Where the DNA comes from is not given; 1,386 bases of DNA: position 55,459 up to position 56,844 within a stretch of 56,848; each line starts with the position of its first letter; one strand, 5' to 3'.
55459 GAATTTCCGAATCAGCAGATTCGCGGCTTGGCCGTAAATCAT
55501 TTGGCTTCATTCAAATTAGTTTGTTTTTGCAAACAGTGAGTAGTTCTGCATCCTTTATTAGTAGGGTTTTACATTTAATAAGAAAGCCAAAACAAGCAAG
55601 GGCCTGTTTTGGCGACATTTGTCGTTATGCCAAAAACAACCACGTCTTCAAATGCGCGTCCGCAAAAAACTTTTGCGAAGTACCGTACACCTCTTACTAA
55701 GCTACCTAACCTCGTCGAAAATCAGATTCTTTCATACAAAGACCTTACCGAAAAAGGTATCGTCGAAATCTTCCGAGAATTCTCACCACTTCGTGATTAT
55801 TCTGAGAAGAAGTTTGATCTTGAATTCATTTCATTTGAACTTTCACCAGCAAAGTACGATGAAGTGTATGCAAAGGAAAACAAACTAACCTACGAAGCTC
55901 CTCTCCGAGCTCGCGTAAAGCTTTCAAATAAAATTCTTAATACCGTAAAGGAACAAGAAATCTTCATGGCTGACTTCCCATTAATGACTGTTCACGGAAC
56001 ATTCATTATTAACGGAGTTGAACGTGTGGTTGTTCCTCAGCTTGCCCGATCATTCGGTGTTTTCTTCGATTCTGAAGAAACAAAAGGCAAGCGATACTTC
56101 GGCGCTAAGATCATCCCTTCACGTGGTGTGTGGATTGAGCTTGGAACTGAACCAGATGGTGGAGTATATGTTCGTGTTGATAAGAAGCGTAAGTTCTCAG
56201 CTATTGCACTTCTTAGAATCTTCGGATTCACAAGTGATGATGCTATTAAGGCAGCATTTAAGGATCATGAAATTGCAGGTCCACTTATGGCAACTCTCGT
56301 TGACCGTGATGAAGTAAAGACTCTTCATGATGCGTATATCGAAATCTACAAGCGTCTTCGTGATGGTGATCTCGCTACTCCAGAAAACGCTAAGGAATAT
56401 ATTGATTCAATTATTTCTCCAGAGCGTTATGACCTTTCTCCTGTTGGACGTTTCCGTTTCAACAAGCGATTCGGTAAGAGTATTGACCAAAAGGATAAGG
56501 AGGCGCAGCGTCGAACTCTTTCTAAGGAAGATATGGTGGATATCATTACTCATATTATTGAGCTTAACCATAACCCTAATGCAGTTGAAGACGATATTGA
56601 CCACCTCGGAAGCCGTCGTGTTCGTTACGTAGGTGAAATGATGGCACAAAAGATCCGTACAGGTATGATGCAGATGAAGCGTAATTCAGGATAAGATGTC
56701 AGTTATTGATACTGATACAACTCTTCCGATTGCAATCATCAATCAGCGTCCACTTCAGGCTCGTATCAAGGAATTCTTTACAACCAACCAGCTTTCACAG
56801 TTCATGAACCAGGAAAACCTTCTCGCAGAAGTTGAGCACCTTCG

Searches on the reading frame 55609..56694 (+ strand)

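Call 16: search_protein_families(library=pfam, proteins=[window:55609-56694:+])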
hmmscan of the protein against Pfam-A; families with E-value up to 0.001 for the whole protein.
window:55609-56694:+ (361 aa): 2 families
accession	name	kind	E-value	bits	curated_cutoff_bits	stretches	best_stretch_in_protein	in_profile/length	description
PF04561.19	RNA_pol_Rpb2_2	-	7.1e-22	78.4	21.7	1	150-339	4-190/190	RNA polymerase Rpb2, domain 2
PF04563.20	RNA_pol_Rpb2_1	-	8.1e-12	45.5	28.2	2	130-340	139-156/203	RNA polymerase beta subunit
